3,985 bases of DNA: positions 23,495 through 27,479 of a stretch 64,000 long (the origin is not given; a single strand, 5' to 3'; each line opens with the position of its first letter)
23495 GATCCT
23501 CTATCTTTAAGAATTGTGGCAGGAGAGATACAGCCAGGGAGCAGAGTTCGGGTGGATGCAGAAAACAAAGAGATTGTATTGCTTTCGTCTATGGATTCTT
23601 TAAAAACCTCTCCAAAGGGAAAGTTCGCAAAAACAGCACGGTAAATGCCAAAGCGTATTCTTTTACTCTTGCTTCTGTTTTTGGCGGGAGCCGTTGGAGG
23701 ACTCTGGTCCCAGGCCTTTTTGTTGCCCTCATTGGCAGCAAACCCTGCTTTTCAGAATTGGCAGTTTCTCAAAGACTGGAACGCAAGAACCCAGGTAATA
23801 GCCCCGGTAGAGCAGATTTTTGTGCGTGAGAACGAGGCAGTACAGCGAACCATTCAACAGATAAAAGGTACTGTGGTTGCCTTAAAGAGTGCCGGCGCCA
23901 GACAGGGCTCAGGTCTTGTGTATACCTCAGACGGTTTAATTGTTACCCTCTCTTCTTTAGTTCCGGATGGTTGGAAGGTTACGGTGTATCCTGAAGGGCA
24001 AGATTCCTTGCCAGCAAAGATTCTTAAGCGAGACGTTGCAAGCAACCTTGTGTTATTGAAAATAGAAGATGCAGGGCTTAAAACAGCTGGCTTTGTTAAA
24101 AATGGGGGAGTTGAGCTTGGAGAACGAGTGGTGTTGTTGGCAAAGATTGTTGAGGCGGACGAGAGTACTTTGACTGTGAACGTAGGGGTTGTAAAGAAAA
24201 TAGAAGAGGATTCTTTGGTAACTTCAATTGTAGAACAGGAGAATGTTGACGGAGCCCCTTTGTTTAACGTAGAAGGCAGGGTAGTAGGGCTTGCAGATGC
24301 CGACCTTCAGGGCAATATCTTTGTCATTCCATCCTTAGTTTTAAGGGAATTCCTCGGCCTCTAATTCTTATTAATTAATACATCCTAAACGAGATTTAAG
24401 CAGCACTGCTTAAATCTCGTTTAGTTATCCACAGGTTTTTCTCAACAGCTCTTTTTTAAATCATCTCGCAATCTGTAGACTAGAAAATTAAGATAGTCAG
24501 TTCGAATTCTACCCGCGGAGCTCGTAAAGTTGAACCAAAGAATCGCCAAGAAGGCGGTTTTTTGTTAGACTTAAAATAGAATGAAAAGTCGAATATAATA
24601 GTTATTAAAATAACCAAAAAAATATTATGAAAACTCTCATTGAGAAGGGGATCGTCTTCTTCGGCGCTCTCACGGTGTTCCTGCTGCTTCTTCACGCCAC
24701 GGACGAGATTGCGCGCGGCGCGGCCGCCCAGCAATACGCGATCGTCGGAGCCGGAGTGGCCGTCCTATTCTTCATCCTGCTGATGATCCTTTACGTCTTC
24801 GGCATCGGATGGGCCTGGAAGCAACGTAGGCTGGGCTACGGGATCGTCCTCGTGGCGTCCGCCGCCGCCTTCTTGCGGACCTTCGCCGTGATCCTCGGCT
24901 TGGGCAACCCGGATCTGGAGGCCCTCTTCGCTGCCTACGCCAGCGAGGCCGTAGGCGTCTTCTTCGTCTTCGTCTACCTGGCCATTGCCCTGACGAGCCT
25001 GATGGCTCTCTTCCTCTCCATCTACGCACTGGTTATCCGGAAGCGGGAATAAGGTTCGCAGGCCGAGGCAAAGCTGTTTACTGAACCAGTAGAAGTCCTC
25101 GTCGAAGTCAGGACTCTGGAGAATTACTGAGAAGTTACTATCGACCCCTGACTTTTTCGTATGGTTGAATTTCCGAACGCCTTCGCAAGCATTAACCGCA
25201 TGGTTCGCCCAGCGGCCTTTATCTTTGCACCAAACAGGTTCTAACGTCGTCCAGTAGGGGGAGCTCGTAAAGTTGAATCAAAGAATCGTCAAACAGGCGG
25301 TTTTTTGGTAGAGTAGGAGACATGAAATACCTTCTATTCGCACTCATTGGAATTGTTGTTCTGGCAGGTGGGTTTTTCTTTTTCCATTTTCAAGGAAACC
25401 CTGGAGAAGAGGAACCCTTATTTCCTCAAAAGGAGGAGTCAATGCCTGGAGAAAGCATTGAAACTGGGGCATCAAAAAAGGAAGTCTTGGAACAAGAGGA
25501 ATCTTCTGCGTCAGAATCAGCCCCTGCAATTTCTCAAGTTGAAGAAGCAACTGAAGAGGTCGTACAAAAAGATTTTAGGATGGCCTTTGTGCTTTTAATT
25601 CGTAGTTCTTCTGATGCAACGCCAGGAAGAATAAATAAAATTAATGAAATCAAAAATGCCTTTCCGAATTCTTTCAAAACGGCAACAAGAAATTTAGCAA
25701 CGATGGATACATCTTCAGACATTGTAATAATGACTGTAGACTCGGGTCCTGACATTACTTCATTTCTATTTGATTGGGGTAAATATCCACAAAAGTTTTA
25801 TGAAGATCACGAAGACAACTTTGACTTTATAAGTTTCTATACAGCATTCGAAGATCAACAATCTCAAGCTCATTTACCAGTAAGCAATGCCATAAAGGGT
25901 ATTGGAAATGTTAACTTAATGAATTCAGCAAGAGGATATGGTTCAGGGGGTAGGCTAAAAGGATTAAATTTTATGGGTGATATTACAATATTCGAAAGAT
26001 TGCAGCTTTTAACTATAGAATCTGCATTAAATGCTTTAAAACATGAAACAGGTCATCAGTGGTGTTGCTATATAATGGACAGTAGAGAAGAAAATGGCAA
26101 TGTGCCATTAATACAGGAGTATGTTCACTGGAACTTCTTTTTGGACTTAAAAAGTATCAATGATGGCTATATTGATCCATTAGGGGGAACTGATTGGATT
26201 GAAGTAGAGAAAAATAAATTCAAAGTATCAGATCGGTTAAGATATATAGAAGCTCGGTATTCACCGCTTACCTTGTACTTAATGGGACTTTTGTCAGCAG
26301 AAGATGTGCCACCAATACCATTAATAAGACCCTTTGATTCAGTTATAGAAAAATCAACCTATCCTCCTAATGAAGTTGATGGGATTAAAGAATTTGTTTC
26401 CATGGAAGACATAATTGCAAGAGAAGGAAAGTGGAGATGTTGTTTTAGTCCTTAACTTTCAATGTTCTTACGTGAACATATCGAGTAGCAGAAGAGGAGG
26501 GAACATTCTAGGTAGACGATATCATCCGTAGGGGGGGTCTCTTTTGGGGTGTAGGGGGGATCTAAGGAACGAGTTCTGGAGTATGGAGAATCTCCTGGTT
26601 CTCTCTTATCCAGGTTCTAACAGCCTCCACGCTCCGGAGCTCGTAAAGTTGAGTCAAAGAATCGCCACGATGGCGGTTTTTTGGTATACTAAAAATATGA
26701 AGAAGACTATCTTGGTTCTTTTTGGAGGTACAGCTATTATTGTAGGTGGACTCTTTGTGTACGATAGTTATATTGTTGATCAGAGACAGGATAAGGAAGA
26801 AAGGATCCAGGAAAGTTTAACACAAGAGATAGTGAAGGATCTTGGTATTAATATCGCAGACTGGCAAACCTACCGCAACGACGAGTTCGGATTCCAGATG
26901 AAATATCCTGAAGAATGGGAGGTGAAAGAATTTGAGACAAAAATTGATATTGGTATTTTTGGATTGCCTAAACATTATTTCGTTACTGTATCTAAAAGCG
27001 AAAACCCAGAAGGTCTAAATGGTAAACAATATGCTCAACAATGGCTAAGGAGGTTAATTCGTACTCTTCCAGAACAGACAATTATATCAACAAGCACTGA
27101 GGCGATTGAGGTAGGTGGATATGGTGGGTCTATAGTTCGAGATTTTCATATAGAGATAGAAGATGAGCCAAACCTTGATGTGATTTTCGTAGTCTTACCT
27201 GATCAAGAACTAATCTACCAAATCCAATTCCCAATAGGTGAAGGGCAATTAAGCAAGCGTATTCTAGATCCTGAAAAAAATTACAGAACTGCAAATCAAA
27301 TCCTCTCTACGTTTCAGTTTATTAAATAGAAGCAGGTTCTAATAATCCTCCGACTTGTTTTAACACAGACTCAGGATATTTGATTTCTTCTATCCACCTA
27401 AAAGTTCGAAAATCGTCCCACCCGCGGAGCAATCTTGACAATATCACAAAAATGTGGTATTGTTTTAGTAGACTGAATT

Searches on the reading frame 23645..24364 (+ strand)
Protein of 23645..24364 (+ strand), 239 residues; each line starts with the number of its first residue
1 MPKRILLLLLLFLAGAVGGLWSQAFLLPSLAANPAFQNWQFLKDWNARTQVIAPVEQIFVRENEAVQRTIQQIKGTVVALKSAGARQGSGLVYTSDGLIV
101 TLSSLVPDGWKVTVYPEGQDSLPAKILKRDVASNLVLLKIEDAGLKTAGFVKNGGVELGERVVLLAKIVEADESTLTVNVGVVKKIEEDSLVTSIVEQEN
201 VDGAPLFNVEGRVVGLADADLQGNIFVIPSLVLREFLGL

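Call 11: search_protein_families(library=pfam, proteins=[window:23645-24364:+], max_evalue=0.01)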
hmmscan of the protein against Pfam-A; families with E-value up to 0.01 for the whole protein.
window:23645-24364:+ (239 aa): 1 family
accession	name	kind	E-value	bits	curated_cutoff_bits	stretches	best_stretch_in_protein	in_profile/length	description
PF13365.12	Trypsin_2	-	1.8e-11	45.4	27.6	1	88-216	1-144/144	Trypsin-like peptidase domain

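Call 24: find_encoding_contigs(protein=window:23645-24364:+, flank=10000, max_places=10)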
Protein window:23645-24364:+ (239 aa): 4 contigs read that carry it; 4 places shown.
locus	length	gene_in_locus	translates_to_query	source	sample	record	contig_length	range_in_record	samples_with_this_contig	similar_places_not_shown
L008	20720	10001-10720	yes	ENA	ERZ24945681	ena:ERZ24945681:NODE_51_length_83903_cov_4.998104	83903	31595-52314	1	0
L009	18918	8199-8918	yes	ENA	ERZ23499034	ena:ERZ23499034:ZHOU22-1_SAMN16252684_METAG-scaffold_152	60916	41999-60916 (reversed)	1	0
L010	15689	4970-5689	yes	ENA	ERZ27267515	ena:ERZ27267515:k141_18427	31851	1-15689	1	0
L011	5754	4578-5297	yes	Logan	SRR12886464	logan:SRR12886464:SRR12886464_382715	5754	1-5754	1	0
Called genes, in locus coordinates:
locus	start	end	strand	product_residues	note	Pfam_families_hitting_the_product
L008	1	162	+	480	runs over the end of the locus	PF13567:DUF4131, PF03772:Competence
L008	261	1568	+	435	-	PF22053:DUF6938 (weak)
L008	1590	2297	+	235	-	PF01596:Methyltransf_3 (weak), PF13578:Methyltransf_24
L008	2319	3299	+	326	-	PF02449:Glyco_hydro_42 (weak)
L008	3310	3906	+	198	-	PF13489:Methyltransf_23, PF07021:MetW (weak), PF13847:Methyltransf_31 (faint), PF08241:Methyltransf_11, PF08242:Methyltransf_12 (weak), PF13649:Methyltransf_25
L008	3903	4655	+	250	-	PF00535:Glycos_transf_2, PF10111:Glyco_tranf_2_2 (faint), PF13641:Glyco_tranf_2_3, PF13632:Glyco_trans_2_3 (weak)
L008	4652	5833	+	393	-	PF00266:Aminotran_5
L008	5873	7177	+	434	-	PF00089:Trypsin, PF10459:Peptidase_S46 (faint), PF13365:Trypsin_2, PF13180:PDZ_2, PF17820:PDZ_6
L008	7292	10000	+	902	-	PF02861:Clp_N, PF13191:AAA_16, PF23569:NBD_SMAX1, PF00004:AAA, PF17871:AAA_lid_9, PF00004:AAA, PF07724:AAA_2, PF07728:AAA_5, +5 more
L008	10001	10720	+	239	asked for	PF13365:Trypsin_2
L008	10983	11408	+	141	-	-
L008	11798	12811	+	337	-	-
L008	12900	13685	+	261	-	-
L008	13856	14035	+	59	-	-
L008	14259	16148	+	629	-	PF10646:Germane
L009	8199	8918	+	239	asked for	PF13365:Trypsin_2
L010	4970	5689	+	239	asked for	PF13365:Trypsin_2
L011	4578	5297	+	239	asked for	PF13365:Trypsin_2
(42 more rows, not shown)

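Call 56: find_homologous_proteins(query=window:23645-24364:+, max_evalue=1e-20)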
Query window:23645-24364:+ (239 aa): 72 proteins with E <= 1e-20 among 2252 candidates.
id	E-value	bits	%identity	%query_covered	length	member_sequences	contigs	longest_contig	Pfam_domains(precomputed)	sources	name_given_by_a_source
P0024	6.8e-146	501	100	100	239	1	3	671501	PF13365.13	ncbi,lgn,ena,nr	ncbi:serine protease [Patescibacteria group bacterium]|nr:serine protease [Patescibacteria group bac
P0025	2.1e-145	500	100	100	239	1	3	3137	PF13365.13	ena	-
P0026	4.2e-137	473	95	100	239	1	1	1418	PF13365.13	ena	-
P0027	5.6e-125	433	85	100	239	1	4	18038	PF13365.13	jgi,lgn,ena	-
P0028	7.0e-125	433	85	100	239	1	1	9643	PF13365.13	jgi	-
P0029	3.7e-124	430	85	100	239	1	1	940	PF13365.13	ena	-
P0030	9.0e-124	429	86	100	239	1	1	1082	PF13365.13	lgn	-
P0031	1.6e-123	428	83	100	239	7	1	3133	PF13365.13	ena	-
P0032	3.1e-123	427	84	100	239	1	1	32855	PF13365.13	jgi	-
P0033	4.0e-123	427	82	100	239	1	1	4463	PF13365.13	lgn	-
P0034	8.7e-123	426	84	100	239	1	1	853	PF13365.13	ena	-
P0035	1.6e-122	425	85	100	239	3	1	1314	PF13365.13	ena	-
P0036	1.9e-122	425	81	100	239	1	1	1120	PF13365.13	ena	-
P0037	1.2e-120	419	82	100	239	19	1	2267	PF13365.13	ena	-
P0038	1.4e-120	419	82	100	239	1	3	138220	PF13365.13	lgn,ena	-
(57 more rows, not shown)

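Call 57: find_encoding_contigs(protein=P0038, flank=10000, max_places=2)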
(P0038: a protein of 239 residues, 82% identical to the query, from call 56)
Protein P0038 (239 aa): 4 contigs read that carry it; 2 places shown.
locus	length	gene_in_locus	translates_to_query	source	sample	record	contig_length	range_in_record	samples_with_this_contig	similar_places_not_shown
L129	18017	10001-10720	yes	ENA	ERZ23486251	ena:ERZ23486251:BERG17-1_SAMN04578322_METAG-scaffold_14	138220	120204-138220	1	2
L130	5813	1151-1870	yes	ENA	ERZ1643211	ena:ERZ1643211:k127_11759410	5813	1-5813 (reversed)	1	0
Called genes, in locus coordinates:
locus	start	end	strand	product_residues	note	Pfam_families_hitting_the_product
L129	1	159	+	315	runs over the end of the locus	PF00091:Tubulin, PF12327:FtsZ_C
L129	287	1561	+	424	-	PF22053:DUF6938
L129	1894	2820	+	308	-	PF02449:Glyco_hydro_42 (faint)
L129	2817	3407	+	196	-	PF01209:Ubie_methyltran (faint), PF13489:Methyltransf_23 (weak), PF07021:MetW (weak), PF08241:Methyltransf_11, PF13649:Methyltransf_25 (weak)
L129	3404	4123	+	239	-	PF00535:Glycos_transf_2, PF10111:Glyco_tranf_2_2 (faint), PF13641:Glyco_tranf_2_3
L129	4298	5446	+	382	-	PF00266:Aminotran_5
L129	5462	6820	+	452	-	PF00089:Trypsin, PF10459:Peptidase_S46 (faint), PF13365:Trypsin_2, PF13180:PDZ_2, PF00595:PDZ (weak), PF17820:PDZ_6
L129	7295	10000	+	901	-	PF02861:Clp_N, PF23569:NBD_SMAX1, PF00004:AAA, PF17871:AAA_lid_9, PF00004:AAA, PF07724:AAA_2, PF07728:AAA_5, PF10431:ClpB_D2-small, +7 more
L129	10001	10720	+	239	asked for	PF13365:Trypsin_2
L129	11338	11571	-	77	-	-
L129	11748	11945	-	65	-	-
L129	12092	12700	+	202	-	PF08220:HTH_DeoR (weak)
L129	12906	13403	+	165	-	PF04542:Sigma70_r2, PF08281:Sigma70_r4_2, PF04545:Sigma70_r4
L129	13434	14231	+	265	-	-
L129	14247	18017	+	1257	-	?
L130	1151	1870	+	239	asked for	PF13365:Trypsin_2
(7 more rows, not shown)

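Call 58: find_encoding_contigs(protein=P0032, flank=10000, max_places=2)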
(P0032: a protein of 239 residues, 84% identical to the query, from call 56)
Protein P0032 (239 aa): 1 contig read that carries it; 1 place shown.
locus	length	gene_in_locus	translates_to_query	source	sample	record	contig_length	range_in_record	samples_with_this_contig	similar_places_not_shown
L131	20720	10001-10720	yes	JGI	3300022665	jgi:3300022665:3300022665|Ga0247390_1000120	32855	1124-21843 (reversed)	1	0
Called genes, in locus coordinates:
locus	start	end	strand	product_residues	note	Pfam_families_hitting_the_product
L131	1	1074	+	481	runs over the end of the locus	PF13567:DUF4131, PF03772:Competence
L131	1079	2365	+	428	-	PF22053:DUF6938 (weak)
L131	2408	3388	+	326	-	PF02449:Glyco_hydro_42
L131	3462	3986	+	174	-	PF07021:MetW (weak), PF13489:Methyltransf_23, PF13847:Methyltransf_31 (faint), PF08241:Methyltransf_11, PF13649:Methyltransf_25 (weak)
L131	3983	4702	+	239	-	PF00535:Glycos_transf_2, PF10111:Glyco_tranf_2_2 (weak), PF13641:Glyco_tranf_2_3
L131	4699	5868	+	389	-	PF00155:Aminotran_1_2 (weak), PF00266:Aminotran_5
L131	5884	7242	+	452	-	PF00089:Trypsin, PF10459:Peptidase_S46 (faint), PF13365:Trypsin_2, PF13180:PDZ_2, PF17820:PDZ_6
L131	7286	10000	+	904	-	PF02861:Clp_N, PF23569:NBD_SMAX1, PF00004:AAA, PF17871:AAA_lid_9, PF00004:AAA, PF07724:AAA_2, PF07728:AAA_5, PF10431:ClpB_D2-small, +4 more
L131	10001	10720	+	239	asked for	PF13365:Trypsin_2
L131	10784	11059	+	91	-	-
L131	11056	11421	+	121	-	PF13650:Asp_protease_2 (weak)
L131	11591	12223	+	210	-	-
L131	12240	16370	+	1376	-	-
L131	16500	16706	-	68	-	-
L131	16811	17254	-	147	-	PF02381:MraZ (faint)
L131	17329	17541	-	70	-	-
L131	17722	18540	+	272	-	PF12762:DDE_Tnp_IS1595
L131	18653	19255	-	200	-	PF01936:NYN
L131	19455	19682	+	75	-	-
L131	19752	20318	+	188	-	PF08220:HTH_DeoR (faint)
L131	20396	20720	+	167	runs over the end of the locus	PF04542:Sigma70_r2, PF08281:Sigma70_r4_2, PF04545:Sigma70_r4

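Call 59: find_encoding_contigs(protein=P0027, flank=10000, max_places=3)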
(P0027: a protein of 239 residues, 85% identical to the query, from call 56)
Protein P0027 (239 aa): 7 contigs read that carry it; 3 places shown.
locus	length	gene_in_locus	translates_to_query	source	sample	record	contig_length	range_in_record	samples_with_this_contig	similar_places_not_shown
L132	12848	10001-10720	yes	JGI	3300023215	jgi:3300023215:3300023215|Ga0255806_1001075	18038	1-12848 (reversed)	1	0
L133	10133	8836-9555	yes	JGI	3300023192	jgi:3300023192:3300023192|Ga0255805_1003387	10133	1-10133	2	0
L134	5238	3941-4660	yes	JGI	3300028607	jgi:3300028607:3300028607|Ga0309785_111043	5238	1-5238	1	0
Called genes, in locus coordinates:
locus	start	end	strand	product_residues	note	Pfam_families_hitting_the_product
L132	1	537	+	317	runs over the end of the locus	PF00091:Tubulin, PF12327:FtsZ_C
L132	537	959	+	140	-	-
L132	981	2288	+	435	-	PF22053:DUF6938 (weak)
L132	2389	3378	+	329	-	PF00331:Glyco_hydro_10 (weak), PF02449:Glyco_hydro_42 (weak)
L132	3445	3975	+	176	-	PF07021:MetW (faint), PF13489:Methyltransf_23 (weak), PF08241:Methyltransf_11, PF13649:Methyltransf_25 (faint)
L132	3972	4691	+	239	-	PF00535:Glycos_transf_2, PF10111:Glyco_tranf_2_2 (faint), PF13641:Glyco_tranf_2_3, PF13632:Glyco_trans_2_3 (weak)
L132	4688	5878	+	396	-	PF00266:Aminotran_5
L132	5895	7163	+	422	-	PF00089:Trypsin, PF10459:Peptidase_S46 (faint), PF13365:Trypsin_2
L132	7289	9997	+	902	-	PF02861:Clp_N, PF23569:NBD_SMAX1, PF00004:AAA, PF17871:AAA_lid_9, PF00004:AAA, PF07724:AAA_2, PF07728:AAA_5, PF10431:ClpB_D2-small, +6 more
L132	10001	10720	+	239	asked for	PF13365:Trypsin_2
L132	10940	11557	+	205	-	PF25231:DUF7847 (weak), PF06790:UPF0259, PF10110:GPDPase_memb (weak), PF06161:DUF975 (weak)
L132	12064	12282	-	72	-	-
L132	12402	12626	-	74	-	-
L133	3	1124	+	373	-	?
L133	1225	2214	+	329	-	PF00331:Glyco_hydro_10 (weak), PF02449:Glyco_hydro_42 (weak)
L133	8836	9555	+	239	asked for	PF13365:Trypsin_2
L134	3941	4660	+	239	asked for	PF13365:Trypsin_2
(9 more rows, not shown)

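Call 66: find_encoding_contigs(protein=P0025, flank=10000, max_places=4)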
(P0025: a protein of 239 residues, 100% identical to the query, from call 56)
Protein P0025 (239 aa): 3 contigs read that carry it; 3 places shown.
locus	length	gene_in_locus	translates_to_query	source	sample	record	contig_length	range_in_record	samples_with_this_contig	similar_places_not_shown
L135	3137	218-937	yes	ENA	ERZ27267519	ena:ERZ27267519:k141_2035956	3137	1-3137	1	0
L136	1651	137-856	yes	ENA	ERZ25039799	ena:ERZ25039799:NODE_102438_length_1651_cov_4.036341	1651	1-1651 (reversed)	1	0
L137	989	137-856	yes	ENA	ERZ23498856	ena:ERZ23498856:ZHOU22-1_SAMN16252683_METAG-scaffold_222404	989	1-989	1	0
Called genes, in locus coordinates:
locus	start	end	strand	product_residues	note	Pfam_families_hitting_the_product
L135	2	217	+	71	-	?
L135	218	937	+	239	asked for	PF13365:Trypsin_2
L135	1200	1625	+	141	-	-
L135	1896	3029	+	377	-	-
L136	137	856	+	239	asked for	PF13365:Trypsin_2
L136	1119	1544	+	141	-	-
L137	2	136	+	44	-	?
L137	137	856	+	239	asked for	PF13365:Trypsin_2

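Call 83: search_protein_families(library=pfam, proteins=[L129:11338-11571:-, L131:16500-16706:-], max_evalue=5)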
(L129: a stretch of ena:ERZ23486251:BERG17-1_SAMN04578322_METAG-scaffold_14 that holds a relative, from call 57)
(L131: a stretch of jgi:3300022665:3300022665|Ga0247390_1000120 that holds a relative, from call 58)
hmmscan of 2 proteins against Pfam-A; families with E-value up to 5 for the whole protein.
L129:11338-11571:- (77 aa): 10 families
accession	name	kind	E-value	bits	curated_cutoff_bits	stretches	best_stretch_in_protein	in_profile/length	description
PF15943.11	YdaS_toxin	-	0.019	15.2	30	1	33-61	10-39/65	Bacterial toxin YdaS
PF13411.12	MerR_1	-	0.035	14.6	21.6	1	34-61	3-30/69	MerR HTH family regulatory protein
PF00126.33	HTH_1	-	0.035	14.5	26.6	1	27-55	9-37/60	Bacterial regulatory helix-turn-helix protein, lysR family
PF13518.12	HTH_28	-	0.054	14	25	1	33-52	14-33/52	Helix-turn-helix domain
PF01381.28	HTH_3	-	0.073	13.6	23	1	30-52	6-30/55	Helix-turn-helix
PF13384.12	HTH_23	-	0.082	13.2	24.6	1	32-52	18-38/50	Homeodomain-like domain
PF02954.25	HTH_8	-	0.091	13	22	1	35-50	22-37/42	Bacterial regulatory protein, Fis family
PF07022.19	Phage_CI_repr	-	0.12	13.2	22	1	35-54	13-35/65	Bacteriophage CI repressor helix-turn-helix domain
PF04967.18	HTH_10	-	0.12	12.7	23.1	1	33-53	25-45/53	HTH DNA binding domain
PF01710.22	HTH_Tnp_IS630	-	0.15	12.5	21.3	1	30-63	69-102/119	Transposase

L131:16500-16706:- (68 aa): 0 families

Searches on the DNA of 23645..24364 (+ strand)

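Call 88: search_rna_families(sources=[L129, L131, L132, L121, L124, L126, L012, L013], threshold=gathering)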
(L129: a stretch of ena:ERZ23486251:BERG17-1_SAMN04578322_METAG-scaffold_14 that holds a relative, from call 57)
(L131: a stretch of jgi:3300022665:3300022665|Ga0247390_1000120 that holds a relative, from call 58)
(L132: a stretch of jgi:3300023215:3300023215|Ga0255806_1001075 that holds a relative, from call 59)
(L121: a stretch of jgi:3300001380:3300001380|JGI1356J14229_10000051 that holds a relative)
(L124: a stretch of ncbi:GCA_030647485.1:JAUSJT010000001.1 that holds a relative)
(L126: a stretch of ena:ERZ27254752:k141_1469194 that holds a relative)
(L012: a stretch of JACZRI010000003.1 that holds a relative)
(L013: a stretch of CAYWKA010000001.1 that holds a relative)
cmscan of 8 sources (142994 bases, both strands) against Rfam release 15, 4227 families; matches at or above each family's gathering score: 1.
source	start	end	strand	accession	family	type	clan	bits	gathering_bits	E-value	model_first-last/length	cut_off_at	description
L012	298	369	+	RF00005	tRNA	Gene; tRNA;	CL00001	40.2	29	0.00011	1-71/71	no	tRNA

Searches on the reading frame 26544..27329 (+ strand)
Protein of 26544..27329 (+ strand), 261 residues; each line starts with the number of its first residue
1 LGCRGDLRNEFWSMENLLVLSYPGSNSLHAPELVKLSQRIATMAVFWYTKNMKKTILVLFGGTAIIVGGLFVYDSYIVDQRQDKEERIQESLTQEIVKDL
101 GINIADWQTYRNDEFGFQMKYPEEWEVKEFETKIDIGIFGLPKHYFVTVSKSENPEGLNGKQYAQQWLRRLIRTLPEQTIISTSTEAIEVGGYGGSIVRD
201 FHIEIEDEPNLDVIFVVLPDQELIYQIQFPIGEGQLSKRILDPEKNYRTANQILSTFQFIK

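Call 11: search_protein_families(library=pfam, proteins=[window:26544-27329:+], max_evalue=0.01)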
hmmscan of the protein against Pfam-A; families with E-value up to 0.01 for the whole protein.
window:26544-27329:+ (261 aa): 1 family
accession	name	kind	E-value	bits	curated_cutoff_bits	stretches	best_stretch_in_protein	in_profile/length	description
PF18933.6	PsbP_2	-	0.00068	20.1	27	1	66-183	8-121/184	PsbP-like protein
